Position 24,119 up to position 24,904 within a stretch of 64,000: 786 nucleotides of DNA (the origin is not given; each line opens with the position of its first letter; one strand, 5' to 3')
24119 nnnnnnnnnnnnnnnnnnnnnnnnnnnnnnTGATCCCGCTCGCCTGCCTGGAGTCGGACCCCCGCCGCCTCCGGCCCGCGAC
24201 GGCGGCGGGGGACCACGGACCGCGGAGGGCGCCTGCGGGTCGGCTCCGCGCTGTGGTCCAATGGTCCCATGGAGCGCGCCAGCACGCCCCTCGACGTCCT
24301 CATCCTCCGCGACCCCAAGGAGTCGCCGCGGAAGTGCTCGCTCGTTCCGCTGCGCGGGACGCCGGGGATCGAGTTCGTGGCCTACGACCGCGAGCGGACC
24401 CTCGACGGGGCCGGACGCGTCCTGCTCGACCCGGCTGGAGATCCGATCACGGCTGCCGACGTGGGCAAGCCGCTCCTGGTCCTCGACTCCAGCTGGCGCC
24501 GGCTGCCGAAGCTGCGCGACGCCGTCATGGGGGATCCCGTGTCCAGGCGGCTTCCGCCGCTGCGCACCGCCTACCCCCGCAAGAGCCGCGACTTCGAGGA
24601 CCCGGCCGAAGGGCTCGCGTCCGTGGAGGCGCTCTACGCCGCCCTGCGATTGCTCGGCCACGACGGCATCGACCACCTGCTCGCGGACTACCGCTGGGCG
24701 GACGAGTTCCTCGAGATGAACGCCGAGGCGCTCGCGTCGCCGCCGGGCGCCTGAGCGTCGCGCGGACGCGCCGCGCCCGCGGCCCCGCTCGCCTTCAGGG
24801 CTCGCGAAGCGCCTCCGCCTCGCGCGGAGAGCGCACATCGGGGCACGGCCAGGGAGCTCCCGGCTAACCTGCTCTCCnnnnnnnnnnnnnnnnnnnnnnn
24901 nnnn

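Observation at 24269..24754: Bacterial Tsr3-like aminocarboxypropyltransferase inside the ribosomal superoperon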

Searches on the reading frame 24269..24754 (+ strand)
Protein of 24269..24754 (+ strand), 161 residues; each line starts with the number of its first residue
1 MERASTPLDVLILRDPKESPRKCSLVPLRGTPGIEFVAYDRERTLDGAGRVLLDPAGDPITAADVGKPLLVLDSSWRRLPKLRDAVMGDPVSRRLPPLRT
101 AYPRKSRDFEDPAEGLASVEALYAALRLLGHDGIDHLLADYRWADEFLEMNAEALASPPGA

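Call 3: search_protein_families(library=pfam, proteins=[window:24269-24751:+], max_evalue=10)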
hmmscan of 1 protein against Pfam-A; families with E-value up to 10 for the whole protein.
window:24269-24751:+ (161 aa): 1 family
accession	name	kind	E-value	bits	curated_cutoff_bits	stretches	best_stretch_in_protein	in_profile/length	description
PF04034.18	Ribo_biogen_C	-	2.7e-11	43.7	29.9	1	67-156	22-108/127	Ribosome biogenesis protein, C-terminal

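Call 4: search_protein_families(library=ncbifam, proteins=[window:24269-24751:+], max_evalue=10)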
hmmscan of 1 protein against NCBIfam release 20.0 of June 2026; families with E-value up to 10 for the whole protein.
window:24269-24751:+ (161 aa): 2 families
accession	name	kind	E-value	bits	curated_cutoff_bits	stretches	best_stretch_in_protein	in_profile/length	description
NF002621.0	PRK02287.1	equivalog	4.7e-13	49.3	152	1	10-156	4-148/171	DUF367 family protein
NF053630.1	TSR3Vulc0418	equivalog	9.4e-10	38.7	300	1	9-155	4-150/185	16S rRNA aminocarboxypropyltransferase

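Call 5: search_solved_structures(query=window:24269-24751:+, max_evalue=10, show_alignments=3)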
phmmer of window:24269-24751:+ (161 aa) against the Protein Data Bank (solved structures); distinct sequences matched with E-value up to 10: 3.
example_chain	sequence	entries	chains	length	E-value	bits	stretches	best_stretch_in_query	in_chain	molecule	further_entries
5apg_A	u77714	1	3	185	8.2e-07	32.5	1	10-155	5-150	TSR3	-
3ia1_A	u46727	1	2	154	0.068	16.5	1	51-79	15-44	Thio-disulfide isomerase/thioredoxin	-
9pe1_G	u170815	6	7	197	0.19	15.1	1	48-94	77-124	Gsr1p | YMR295C from Saccharomyces cerevisiae | YMR295C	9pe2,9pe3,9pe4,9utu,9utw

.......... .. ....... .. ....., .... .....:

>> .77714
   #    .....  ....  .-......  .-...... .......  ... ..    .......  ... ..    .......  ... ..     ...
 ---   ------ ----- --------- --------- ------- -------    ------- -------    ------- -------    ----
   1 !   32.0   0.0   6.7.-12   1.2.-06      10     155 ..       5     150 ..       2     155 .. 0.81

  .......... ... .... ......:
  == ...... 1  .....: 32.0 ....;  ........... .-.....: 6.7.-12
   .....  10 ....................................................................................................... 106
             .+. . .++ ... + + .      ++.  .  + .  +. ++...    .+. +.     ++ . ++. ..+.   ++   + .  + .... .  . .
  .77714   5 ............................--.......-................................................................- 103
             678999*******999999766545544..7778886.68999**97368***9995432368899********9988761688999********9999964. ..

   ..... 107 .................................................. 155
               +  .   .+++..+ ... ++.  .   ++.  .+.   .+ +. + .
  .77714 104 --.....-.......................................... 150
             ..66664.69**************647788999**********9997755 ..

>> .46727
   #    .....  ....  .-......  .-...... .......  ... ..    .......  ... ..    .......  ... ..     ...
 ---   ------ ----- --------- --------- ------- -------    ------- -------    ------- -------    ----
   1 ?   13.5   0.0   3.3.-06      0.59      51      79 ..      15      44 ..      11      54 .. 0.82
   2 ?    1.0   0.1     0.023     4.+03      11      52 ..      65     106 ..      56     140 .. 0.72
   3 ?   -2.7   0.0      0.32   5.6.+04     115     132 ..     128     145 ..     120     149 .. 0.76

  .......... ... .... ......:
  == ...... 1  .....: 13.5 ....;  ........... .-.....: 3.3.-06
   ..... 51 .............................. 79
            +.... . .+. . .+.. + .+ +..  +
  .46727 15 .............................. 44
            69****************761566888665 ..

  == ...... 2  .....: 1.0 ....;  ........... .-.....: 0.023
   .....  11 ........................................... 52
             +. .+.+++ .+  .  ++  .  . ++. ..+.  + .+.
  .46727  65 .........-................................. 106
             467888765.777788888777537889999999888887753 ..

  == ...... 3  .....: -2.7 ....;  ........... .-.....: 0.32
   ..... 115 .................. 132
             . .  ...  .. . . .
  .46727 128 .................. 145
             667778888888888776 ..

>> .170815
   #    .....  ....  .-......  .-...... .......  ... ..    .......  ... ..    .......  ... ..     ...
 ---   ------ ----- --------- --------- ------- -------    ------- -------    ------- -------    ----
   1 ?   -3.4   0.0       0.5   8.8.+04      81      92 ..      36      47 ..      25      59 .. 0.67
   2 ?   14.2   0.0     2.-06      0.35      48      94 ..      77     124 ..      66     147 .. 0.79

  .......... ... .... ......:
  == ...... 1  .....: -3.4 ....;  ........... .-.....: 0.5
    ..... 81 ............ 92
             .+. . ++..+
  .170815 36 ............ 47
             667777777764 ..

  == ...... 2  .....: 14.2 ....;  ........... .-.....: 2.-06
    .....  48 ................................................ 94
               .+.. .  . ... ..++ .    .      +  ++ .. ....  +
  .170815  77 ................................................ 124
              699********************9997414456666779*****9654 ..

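Call 6: find_homologous_proteins(query=window:24269-24751:+, max_evalue=0.001)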
Query window:24269-24751:+ (161 aa): 783 proteins with E <= 0.001 among 1001 candidates; the best 120 are listed.
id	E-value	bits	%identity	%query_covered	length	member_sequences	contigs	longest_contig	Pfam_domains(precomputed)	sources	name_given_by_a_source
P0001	9.6e-99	346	99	100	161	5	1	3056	PF04034.19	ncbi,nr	ncbi:MAG: DUF367 domain-containing protein [Planctomycetota bacterium]|nr:DUF367 domain-containing p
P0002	6.5e-88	311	88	100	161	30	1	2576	PF04034.19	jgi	-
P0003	6.9e-77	275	82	93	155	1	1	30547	PF04034.19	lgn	-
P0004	8.0e-75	268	78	98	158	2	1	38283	PF04034.19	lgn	-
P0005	6.1e-71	256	78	93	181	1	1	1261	PF04034.19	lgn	-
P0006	2.0e-70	254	78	94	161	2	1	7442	PF04034.19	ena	-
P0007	2.1e-69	251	78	93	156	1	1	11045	PF04034.19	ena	-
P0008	9.2e-69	249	76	94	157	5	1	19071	PF04034.19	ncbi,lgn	ncbi:MAG: DUF367 domain-containing protein [Planctomycetota bacterium]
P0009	7.5e-68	246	73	94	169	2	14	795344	PF04034.19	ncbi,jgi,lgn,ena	-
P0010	1.3e-67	245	74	94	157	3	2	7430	PF04034.19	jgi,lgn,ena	-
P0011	1.4e-67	245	74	95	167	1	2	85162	PF04034.19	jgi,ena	jgi:pre-rRNA-processing protein TSR3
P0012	2.6e-67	244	75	92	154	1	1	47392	PF04034.19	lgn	-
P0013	2.7e-67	244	74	94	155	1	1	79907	PF04034.19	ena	-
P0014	7.8e-67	242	76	93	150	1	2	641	PF04034.19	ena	-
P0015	8.7e-67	242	77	90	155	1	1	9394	PF04034.19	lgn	-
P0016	2.1e-66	241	74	93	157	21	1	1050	PF04034.19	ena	-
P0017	2.9e-66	241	72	97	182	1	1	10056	PF04034.19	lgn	-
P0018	9.6e-66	239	71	95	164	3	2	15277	PF04034.19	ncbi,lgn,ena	-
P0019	1.1e-65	239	70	96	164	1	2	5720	PF04034.19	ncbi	-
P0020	1.3e-65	238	73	96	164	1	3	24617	PF04034.19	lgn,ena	-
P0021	3.3e-65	237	71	91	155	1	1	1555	PF04034.19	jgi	jgi:pre-rRNA-processing protein TSR3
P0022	3.7e-65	237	73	94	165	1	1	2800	PF04034.19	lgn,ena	-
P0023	6.9e-65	236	68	96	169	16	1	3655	PF04034.19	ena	-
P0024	1.3e-64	235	74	92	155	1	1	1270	PF04034.19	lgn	-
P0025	2.1e-64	234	71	93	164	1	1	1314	PF04034.19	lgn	-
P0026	3.6e-64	234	75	93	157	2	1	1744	PF04034.19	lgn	-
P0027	3.7e-64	234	71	96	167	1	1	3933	PF04034.19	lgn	-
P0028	1.1e-63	232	71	95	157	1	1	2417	PF04034.19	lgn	-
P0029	1.5e-63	232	73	93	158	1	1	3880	PF04034.19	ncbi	ncbi:MAG: DUF367 domain-containing protein [Planctomycetota bacterium]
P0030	4.0e-63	230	74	92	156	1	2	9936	PF04034.19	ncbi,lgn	ncbi:MAG: DUF367 domain-containing protein [Planctomycetota bacterium]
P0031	5.4e-63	230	73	93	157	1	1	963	PF04034.19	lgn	-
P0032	1.1e-61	226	72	92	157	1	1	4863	PF04034.19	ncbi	ncbi:MAG: DUF367 domain-containing protein [Planctomycetota bacterium]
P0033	6.6e-61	223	68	96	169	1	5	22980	PF04034.19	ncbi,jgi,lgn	ncbi:MAG: pre-rRNA-processing protein TSR3 [Planctomycetota bacterium]|jgi:pre-rRNA-processing prote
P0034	1.4e-60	222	70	93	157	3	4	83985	PF04034.19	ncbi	ncbi:MAG: DUF367 domain-containing protein [Planctomycetota bacterium]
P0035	4.5e-59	217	71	93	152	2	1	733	PF04034.19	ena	-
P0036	4.5e-59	217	70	93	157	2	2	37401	PF04034.19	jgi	-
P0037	1.0e-58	216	70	92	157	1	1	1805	PF04034.19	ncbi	ncbi:MAG: DUF367 domain-containing protein [Myxococcota bacterium]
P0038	2.1e-58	215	70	93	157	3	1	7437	PF04034.19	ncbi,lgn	ncbi:MAG: DUF367 domain-containing protein [Planctomycetota bacterium]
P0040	5.9e-57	210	68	93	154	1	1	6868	PF04034.19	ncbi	-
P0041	9.8e-56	206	67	92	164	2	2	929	PF04034.19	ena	-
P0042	2.9e-55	205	67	93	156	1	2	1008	PF04034.19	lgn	-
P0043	2.2e-53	199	67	89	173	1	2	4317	PF04034.19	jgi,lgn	jgi:pre-rRNA-processing protein TSR3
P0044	2.2e-52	195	67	89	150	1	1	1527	PF04034.19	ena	-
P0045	3.6e-52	195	66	93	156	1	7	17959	PF04034.19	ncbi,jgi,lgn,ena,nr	ncbi:MAG: DUF367 domain-containing protein [Planctomycetota bacterium]|nr:DUF367 domain-containing p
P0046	4.0e-52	195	68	89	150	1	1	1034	PF04034.19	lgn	-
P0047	8.5e-52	193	65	91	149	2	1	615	PF04034.19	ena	-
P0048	9.7e-52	193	67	89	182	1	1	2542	PF04034.19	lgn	-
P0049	1.3e-51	193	66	90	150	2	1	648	PF04034.19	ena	-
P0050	1.8e-51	192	63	93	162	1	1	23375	PF04034.19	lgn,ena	-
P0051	2.0e-51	192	63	95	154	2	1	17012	PF04034.19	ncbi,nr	ncbi:MAG: DUF367 domain-containing protein [bacterium]|nr:DUF367 domain-containing protein [bacteriu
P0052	2.4e-51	192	68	89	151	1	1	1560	PF04034.19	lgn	-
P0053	5.3e-51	191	64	92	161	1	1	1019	PF04034.19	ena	-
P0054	5.9e-51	191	66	94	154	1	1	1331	PF04034.19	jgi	jgi:pre-rRNA-processing protein TSR3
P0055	6.3e-51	191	64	94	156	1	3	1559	PF04034.19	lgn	-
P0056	6.9e-51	191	65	90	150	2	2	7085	PF04034.19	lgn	-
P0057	1.5e-50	189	62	93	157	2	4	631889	PF04034.19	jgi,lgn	jgi:pre-rRNA-processing protein TSR3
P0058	1.7e-50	189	60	92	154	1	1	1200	PF04034.19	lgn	-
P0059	1.8e-50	189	63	96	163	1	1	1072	PF04034.19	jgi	jgi:pre-rRNA-processing protein TSR3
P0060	2.3e-50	189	63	91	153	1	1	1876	PF04034.19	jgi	-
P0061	2.6e-50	189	67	89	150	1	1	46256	PF04034.19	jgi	-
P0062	2.6e-50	189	64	94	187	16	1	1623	PF04034.19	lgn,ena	-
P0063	2.9e-50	189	63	91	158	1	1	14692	PF04034.19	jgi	jgi:pre-rRNA-processing protein TSR3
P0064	3.6e-50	188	63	95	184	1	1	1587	PF04034.19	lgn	-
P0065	4.2e-50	188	65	89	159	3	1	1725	PF04034.19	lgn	-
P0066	4.5e-50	188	63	89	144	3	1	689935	PF04034.19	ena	-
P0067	5.1e-50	188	64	91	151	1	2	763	PF04034.19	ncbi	-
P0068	5.2e-50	188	61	92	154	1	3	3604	PF04034.19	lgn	-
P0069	8.0e-50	187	62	91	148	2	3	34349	PF04034.19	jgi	jgi:pre-rRNA-processing protein TSR3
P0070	9.6e-50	187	63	89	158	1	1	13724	PF04034.19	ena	-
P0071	1.0e-49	187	61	94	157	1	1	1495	PF04034.19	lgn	-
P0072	1.1e-49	187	60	95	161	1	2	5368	PF04034.19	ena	-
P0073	1.2e-49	187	61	96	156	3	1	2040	PF04034.19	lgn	-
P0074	1.2e-49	186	60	93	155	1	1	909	PF04034.19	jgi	jgi:pre-rRNA-processing protein TSR3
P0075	1.2e-49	186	64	89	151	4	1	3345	PF04034.19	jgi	jgi:pre-rRNA-processing protein TSR3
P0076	1.4e-49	186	66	90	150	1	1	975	PF04034.19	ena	-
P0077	1.7e-49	186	60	93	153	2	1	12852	PF04034.19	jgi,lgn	jgi:pre-rRNA-processing protein TSR3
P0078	1.7e-49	186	63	90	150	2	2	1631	PF04034.19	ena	-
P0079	2.1e-49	186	63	91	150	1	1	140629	PF04034.19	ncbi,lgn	-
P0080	2.1e-49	186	62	91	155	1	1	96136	PF04034.19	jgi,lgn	-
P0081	2.2e-49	186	65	88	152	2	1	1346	PF04034.19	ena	-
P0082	2.3e-49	186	63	89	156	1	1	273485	PF04034.19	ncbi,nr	ncbi:MAG: DUF367 domain-containing protein [Planctomycetes bacterium]|nr:DUF367 domain-containing pr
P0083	2.8e-49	185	61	91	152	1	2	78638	PF04034.19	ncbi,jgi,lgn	ncbi:MAG: pre-rRNA-processing protein TSR3 [Planctomycetota bacterium]|jgi:pre-rRNA-processing prote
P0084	3.8e-49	185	61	91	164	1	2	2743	PF04034.19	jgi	jgi:pre-rRNA-processing protein TSR3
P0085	4.6e-49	185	64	88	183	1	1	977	PF04034.19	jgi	jgi:pre-rRNA-processing protein TSR3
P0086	4.8e-49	185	64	91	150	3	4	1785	PF04034.19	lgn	-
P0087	5.4e-49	184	60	95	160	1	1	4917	PF04034.19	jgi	jgi:pre-rRNA-processing protein TSR3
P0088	5.5e-49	184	63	90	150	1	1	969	PF04034.19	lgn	-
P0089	7.4e-49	184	61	89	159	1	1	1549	PF04034.19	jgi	jgi:pre-rRNA-processing protein TSR3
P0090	7.5e-49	184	64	89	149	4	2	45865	PF04034.19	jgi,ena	jgi:pre-rRNA-processing protein TSR3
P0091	7.5e-49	184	60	91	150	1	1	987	PF04034.19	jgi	jgi:pre-rRNA-processing protein TSR3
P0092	8.1e-49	184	63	92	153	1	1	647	PF04034.19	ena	-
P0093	8.3e-49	184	61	89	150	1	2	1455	PF04034.19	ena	-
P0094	9.0e-49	184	63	91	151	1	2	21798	PF04034.19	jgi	jgi:pre-rRNA-processing protein TSR3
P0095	1.2e-48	183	64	89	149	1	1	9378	PF04034.19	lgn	-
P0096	1.2e-48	183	62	94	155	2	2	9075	PF04034.19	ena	-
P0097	1.3e-48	183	62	91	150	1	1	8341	PF04034.19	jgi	jgi:pre-rRNA-processing protein TSR3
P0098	1.3e-48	183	64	92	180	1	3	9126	PF04034.19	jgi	jgi:pre-rRNA-processing protein TSR3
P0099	1.4e-48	183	61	93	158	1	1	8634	PF04034.19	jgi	jgi:pre-rRNA-processing protein TSR3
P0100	1.5e-48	183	62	89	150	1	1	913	PF04034.19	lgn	-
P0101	1.9e-48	183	65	89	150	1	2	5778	PF04034.19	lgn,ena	-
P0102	2.0e-48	183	64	89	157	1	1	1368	PF04034.19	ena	-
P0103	2.1e-48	182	63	89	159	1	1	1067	PF04034.19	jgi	jgi:pre-rRNA-processing protein TSR3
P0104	2.5e-48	182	63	90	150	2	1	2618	PF04034.19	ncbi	-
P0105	2.7e-48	182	62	91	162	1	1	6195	PF04034.19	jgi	jgi:pre-rRNA-processing protein TSR3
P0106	2.8e-48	182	62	90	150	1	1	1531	PF04034.19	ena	-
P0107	3.0e-48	182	62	89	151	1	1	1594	PF04034.19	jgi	jgi:pre-rRNA-processing protein TSR3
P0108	3.1e-48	182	61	93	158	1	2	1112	PF04034.19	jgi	jgi:pre-rRNA-processing protein TSR3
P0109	3.3e-48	182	65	89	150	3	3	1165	PF04034.19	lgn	-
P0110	3.3e-48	182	60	92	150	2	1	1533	PF04034.19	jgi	-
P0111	3.4e-48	182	60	92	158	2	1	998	PF04034.19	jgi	jgi:pre-rRNA-processing protein TSR3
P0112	3.5e-48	182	61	89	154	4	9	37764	PF04034.19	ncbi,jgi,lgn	jgi:pre-rRNA-processing protein TSR3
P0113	3.7e-48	182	67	89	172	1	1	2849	PF04034.19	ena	-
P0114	3.9e-48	182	61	91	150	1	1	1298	PF04034.19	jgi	jgi:ribosome biogenesis protein Tsr3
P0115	4.2e-48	181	63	89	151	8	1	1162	PF04034.19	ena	-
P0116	4.7e-48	181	63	89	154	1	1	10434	PF04034.19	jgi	-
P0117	5.2e-48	181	61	93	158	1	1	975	PF04034.19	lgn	-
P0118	5.3e-48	181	63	90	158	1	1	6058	PF04034.19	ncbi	-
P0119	5.7e-48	181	62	89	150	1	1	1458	PF04034.19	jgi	jgi:pre-rRNA-processing protein TSR3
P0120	5.7e-48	181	63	93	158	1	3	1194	PF04034.19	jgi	jgi:pre-rRNA-processing protein TSR3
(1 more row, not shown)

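Call 14: find_encoding_contigs(protein=window:24269-24754:+, flank=10000, max_places=6)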
Protein window:24269-24754:+ (161 aa): 10 contigs read that carry it; 6 places shown.
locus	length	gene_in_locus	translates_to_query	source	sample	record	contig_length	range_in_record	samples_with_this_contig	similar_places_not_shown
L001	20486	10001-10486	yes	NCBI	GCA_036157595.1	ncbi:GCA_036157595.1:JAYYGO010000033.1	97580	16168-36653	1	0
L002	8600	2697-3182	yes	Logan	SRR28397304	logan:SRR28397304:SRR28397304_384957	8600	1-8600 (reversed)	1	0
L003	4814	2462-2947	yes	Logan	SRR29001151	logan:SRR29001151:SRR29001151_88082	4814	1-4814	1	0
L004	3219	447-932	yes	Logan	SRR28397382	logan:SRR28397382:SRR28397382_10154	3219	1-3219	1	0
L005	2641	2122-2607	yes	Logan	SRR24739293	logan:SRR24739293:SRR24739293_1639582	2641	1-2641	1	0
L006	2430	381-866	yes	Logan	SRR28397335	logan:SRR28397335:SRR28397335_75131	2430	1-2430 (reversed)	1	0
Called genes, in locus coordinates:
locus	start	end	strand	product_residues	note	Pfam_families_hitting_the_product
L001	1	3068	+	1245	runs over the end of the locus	PF04563:RNA_pol_Rpb2_1, PF04561:RNA_pol_Rpb2_2, PF04565:RNA_pol_Rpb2_3, PF10385:RNA_pol_Rpb2_45, PF00562:RNA_pol_Rpb2_6, PF04560:RNA_pol_Rpb2_7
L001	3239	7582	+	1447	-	PF04997:RNA_pol_Rpb1_1, PF00623:RNA_pol_Rpb1_2, PF04983:RNA_pol_Rpb1_3, PF05000:RNA_pol_Rpb1_4, PF04998:RNA_pol_Rpb1_5, PF21668:RPOC_hybrid (faint)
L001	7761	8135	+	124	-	PF00164:Ribosom_S12_S23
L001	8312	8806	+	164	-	PF00177:Ribosomal_S7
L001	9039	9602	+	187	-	PF04525:LOR (weak)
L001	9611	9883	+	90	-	-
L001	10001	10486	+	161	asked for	PF04034:Ribo_biogen_C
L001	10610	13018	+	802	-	PF02838:Glyco_hydro_20b, PF00728:Glyco_hydro_20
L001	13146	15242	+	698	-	PF00009:GTP_EFTU, PF22042:EF-G_D2, PF03144:GTP_EFTU_D2, PF14492:EFG_III, PF00679:EFG_C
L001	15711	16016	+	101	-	PF00338:Ribosomal_S10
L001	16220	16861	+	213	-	PF00297:Ribosomal_L3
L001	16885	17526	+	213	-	PF00573:Ribosomal_L4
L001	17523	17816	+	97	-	PF00276:Ribosomal_L23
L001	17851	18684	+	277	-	PF00181:Ribosomal_L2_N, PF03947:Ribosomal_L2_C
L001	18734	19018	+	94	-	PF00203:Ribosomal_S19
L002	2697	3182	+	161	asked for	PF04034:Ribo_biogen_C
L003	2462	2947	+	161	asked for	PF04034:Ribo_biogen_C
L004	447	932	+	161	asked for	PF04034:Ribo_biogen_C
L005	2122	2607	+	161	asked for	PF04034:Ribo_biogen_C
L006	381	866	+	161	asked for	PF04034:Ribo_biogen_C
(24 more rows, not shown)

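Call 16: find_encoding_contigs(protein=P0009, flank=8000, max_places=3)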
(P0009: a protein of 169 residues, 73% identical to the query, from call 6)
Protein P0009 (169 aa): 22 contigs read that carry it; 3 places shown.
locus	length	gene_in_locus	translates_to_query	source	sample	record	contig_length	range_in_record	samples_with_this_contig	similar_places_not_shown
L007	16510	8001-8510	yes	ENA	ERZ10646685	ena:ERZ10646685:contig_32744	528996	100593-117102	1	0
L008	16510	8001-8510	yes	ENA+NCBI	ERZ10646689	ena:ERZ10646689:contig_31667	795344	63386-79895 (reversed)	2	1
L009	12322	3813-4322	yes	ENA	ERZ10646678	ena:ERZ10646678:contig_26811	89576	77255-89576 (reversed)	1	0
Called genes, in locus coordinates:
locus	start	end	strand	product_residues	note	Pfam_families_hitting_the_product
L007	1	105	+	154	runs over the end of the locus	PF04565:RNA_pol_Rpb2_3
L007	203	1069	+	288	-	PF00562:RNA_pol_Rpb2_6 (weak)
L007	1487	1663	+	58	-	PF00562:RNA_pol_Rpb2_6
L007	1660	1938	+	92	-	PF00562:RNA_pol_Rpb2_6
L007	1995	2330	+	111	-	PF04560:RNA_pol_Rpb2_7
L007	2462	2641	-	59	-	-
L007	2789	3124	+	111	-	-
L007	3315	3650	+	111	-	PF00623:RNA_pol_Rpb1_2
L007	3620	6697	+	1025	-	PF00623:RNA_pol_Rpb1_2, PF04983:RNA_pol_Rpb1_3, PF05000:RNA_pol_Rpb1_4, PF04998:RNA_pol_Rpb1_5, PF21668:RPOC_hybrid (faint)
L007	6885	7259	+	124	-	PF00164:Ribosom_S12_S23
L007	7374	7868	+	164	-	PF00177:Ribosomal_S7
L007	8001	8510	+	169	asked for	PF04034:Ribo_biogen_C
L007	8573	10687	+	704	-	PF00009:GTP_EFTU, PF22042:EF-G_D2, PF03144:GTP_EFTU_D2 (weak), PF14492:EFG_III, PF03764:EFG_IV, PF00679:EFG_C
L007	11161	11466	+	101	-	PF00338:Ribosomal_S10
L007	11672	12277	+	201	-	PF00297:Ribosomal_L3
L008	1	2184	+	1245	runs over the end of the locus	PF04563:RNA_pol_Rpb2_1, PF04561:RNA_pol_Rpb2_2, PF04565:RNA_pol_Rpb2_3, PF10385:RNA_pol_Rpb2_45, PF00562:RNA_pol_Rpb2_6, PF04560:RNA_pol_Rpb2_7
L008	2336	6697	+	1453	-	PF04997:RNA_pol_Rpb1_1, PF00623:RNA_pol_Rpb1_2, PF04983:RNA_pol_Rpb1_3, PF05000:RNA_pol_Rpb1_4, PF04998:RNA_pol_Rpb1_5, PF21668:RPOC_hybrid (faint)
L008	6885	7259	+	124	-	PF00164:Ribosom_S12_S23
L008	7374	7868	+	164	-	PF00177:Ribosomal_S7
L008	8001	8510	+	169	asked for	PF04034:Ribo_biogen_C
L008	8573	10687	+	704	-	PF00009:GTP_EFTU, PF22042:EF-G_D2, PF03144:GTP_EFTU_D2 (weak), PF14492:EFG_III, PF03764:EFG_IV, PF00679:EFG_C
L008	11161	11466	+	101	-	PF00338:Ribosomal_S10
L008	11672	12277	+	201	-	PF00297:Ribosomal_L3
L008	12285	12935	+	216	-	PF00573:Ribosomal_L4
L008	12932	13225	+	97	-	PF00276:Ribosomal_L23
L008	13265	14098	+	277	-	PF00181:Ribosomal_L2_N, PF03947:Ribosomal_L2_C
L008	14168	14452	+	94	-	PF00203:Ribosomal_S19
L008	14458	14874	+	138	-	PF00237:Ribosomal_L22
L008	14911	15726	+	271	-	PF07650:KH_2, PF00189:Ribosomal_S3_C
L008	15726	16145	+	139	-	PF00252:Ribosomal_L16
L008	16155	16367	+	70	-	PF00831:Ribosomal_L29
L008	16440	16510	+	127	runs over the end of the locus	PF00366:Ribosomal_S17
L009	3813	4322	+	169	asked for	PF04034:Ribo_biogen_C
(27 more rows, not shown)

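Call 17: find_encoding_contigs(protein=P0057, flank=8000, max_places=3)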
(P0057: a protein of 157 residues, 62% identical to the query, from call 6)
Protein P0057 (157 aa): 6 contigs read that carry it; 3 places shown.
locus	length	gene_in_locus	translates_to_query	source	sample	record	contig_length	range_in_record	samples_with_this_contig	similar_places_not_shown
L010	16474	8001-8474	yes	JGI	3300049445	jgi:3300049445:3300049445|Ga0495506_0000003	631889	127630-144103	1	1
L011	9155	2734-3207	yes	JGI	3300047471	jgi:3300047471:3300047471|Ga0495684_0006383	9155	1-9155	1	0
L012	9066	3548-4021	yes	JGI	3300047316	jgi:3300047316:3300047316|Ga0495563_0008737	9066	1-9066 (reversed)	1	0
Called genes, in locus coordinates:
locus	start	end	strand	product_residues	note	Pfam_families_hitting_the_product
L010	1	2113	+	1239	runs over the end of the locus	PF04563:RNA_pol_Rpb2_1, PF04561:RNA_pol_Rpb2_2, PF04565:RNA_pol_Rpb2_3, PF10385:RNA_pol_Rpb2_45, PF00562:RNA_pol_Rpb2_6, PF04560:RNA_pol_Rpb2_7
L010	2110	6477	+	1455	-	PF04997:RNA_pol_Rpb1_1, PF00623:RNA_pol_Rpb1_2, PF04983:RNA_pol_Rpb1_3, PF05000:RNA_pol_Rpb1_4, PF04998:RNA_pol_Rpb1_5, PF25984:BSH_YknX (faint)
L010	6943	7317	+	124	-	PF00164:Ribosom_S12_S23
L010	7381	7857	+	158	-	PF00177:Ribosomal_S7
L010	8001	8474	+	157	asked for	PF04034:Ribo_biogen_C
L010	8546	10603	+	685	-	PF00009:GTP_EFTU, PF03144:GTP_EFTU_D2, PF22042:EF-G_D2, PF14492:EFG_III, PF16658:RF3_C (weak), PF03764:EFG_IV, PF00679:EFG_C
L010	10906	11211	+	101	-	PF00338:Ribosomal_S10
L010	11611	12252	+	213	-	PF00297:Ribosomal_L3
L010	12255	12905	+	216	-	PF00573:Ribosomal_L4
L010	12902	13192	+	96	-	PF00276:Ribosomal_L23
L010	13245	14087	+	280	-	PF00181:Ribosomal_L2_N, PF03947:Ribosomal_L2_C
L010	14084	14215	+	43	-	-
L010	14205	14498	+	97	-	PF00203:Ribosomal_S19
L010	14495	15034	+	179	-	PF00237:Ribosomal_L22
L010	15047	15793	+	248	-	PF07650:KH_2, PF00189:Ribosomal_S3_C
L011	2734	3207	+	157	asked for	PF04034:Ribo_biogen_C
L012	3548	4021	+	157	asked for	PF04034:Ribo_biogen_C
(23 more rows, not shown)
